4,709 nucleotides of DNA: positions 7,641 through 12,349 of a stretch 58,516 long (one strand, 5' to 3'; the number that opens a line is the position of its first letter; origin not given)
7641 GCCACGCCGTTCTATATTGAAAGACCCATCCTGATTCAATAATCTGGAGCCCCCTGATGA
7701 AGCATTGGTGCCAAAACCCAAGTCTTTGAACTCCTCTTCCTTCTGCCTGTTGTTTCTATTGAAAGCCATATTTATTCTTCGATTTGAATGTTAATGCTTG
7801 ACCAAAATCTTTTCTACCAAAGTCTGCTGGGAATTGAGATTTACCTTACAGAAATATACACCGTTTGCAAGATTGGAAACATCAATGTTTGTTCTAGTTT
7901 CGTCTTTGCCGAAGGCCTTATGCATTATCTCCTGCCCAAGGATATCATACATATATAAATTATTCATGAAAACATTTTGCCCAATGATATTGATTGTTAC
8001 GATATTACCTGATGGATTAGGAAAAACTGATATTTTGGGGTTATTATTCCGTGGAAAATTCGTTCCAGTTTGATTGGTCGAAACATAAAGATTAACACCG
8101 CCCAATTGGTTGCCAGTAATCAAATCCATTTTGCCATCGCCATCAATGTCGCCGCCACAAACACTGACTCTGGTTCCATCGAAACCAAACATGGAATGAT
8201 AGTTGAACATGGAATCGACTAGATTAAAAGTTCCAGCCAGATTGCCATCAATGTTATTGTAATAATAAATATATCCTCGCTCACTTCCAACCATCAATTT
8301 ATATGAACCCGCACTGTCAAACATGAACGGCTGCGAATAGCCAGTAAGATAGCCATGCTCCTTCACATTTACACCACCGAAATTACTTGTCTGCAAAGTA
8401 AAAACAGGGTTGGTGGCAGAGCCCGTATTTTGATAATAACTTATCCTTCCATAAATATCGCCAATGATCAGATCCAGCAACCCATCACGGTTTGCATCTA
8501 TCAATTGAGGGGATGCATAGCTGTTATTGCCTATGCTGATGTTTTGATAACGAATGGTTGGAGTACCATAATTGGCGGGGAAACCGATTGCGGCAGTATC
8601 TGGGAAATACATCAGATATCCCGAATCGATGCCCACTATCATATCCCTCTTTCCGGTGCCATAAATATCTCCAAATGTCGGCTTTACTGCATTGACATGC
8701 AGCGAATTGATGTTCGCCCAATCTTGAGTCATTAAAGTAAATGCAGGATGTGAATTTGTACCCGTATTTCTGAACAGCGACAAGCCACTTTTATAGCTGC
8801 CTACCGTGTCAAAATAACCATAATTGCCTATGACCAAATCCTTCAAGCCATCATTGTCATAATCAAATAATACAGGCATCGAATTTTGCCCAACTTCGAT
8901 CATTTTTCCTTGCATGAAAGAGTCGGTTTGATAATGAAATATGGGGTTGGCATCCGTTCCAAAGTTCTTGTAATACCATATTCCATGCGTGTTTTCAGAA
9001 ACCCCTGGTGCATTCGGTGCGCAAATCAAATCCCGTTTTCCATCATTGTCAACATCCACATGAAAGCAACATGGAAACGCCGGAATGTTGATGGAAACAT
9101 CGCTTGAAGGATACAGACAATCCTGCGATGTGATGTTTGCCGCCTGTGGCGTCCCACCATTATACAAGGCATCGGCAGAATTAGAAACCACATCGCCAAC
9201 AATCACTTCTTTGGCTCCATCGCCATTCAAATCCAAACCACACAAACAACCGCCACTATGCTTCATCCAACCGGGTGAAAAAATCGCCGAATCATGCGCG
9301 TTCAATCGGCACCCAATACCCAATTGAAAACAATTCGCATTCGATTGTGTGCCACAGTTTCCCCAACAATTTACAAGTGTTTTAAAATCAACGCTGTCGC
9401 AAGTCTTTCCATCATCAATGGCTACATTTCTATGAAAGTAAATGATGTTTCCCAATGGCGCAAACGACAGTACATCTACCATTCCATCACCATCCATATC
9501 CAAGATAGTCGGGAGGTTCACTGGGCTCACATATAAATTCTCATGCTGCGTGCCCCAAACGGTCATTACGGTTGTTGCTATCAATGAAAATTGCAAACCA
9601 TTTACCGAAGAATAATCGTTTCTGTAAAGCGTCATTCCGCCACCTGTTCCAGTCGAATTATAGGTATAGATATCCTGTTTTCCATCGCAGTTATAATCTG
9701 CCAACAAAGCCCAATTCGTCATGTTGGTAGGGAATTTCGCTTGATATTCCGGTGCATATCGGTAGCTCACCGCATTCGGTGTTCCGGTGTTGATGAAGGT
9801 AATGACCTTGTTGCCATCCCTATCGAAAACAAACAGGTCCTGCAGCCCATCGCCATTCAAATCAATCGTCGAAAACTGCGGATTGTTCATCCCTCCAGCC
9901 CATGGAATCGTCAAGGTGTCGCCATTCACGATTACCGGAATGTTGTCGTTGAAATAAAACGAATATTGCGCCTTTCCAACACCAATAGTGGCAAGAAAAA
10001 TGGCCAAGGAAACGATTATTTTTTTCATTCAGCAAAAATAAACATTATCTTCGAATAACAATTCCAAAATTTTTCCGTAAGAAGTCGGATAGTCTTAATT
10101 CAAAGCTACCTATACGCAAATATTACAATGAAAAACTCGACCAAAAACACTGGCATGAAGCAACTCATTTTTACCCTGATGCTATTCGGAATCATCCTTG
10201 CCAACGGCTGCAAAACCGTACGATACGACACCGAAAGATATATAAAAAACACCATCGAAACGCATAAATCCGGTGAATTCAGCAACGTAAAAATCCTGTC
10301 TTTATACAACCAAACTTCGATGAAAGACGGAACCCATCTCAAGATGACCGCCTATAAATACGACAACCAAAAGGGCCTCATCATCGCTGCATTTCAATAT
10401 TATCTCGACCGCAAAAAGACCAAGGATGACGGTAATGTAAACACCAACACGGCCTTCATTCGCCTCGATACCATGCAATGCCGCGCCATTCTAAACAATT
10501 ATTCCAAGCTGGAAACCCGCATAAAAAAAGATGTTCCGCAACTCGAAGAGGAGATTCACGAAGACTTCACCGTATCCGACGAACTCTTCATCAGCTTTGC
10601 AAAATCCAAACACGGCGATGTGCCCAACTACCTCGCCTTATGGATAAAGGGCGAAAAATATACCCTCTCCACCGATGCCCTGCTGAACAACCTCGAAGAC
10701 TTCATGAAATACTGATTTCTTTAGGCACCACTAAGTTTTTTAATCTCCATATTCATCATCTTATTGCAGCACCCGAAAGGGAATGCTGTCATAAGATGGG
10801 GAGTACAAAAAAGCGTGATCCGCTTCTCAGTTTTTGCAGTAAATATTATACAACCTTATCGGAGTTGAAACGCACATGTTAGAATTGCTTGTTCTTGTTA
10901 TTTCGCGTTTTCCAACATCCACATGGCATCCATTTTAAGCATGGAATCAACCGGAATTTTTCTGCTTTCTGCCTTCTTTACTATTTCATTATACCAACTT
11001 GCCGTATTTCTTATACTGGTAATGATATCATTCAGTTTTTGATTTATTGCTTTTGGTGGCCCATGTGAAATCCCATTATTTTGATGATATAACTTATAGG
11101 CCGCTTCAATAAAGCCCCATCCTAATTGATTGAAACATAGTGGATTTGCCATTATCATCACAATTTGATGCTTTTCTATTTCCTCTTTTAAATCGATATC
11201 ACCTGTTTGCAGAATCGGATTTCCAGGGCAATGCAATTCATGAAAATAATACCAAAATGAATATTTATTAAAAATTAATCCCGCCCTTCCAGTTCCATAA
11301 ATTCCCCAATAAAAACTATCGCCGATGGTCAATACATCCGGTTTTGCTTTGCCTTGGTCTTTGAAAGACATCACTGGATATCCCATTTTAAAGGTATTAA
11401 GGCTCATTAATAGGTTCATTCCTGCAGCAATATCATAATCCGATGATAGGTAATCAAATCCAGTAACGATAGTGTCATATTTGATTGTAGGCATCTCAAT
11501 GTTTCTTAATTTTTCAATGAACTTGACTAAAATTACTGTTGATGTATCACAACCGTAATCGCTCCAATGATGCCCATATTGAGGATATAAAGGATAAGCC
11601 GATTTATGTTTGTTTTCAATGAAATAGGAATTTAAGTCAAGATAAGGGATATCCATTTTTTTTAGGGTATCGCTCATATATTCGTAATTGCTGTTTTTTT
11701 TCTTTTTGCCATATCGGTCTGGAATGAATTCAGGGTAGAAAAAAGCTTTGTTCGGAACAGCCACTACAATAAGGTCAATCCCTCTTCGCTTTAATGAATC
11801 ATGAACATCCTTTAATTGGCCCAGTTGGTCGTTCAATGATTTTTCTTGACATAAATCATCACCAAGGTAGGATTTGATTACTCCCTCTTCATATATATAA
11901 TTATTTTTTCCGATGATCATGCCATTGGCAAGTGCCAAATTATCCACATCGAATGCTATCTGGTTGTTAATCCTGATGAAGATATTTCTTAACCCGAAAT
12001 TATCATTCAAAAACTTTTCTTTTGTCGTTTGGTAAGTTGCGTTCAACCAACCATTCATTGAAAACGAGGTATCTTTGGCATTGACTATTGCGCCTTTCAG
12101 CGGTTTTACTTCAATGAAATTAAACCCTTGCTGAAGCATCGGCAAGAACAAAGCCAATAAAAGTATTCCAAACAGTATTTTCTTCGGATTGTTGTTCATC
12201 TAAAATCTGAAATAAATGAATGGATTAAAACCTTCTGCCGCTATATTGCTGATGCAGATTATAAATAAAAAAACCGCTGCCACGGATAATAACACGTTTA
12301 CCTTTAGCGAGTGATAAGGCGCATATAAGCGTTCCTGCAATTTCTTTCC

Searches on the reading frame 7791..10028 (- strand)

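Call 72: search_protein_families(library=pfam, proteins=[window:7791-10028:-], max_evalue=0.0001)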
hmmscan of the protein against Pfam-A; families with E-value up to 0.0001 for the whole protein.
window:7791-10028:- (745 aa): 3 families
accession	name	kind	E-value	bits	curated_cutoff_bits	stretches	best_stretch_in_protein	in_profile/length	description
PF13517.12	FG-GAP_3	-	1e-27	96.9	26.9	2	56-121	1-60/61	FG-GAP-like repeat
PF01839.29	FG-GAP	-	3.4e-22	78.3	22.1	1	622-650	4-27/37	FG-GAP repeat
PF18962.6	Por_Secre_tail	-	1.8e-13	51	27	1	668-743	1-75/75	Secretion system C-terminal sorting domain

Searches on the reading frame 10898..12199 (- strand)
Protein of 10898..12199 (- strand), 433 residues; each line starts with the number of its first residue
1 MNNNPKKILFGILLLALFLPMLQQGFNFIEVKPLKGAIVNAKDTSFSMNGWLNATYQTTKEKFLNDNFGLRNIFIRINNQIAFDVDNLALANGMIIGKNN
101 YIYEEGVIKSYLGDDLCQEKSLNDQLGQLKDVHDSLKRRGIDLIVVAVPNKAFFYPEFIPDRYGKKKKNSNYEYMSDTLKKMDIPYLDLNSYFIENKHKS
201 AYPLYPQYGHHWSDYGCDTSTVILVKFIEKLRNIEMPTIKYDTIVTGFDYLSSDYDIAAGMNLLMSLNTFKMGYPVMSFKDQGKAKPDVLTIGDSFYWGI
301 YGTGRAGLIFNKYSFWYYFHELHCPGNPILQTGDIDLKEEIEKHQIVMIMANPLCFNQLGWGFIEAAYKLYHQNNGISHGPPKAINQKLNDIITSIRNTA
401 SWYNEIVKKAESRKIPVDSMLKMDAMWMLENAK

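Call 72: search_protein_families(library=pfam, proteins=[window:10898-12199:-], max_evalue=0.0001)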
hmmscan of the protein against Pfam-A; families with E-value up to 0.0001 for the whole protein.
window:10898-12199:- (433 aa): 1 family
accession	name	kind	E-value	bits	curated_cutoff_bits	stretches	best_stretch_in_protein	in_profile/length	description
PF16822.11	ALGX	-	2.3e-15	57.4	26.5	1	118-232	21-135/268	SGNH hydrolase-like domain, acetyltransferase AlgX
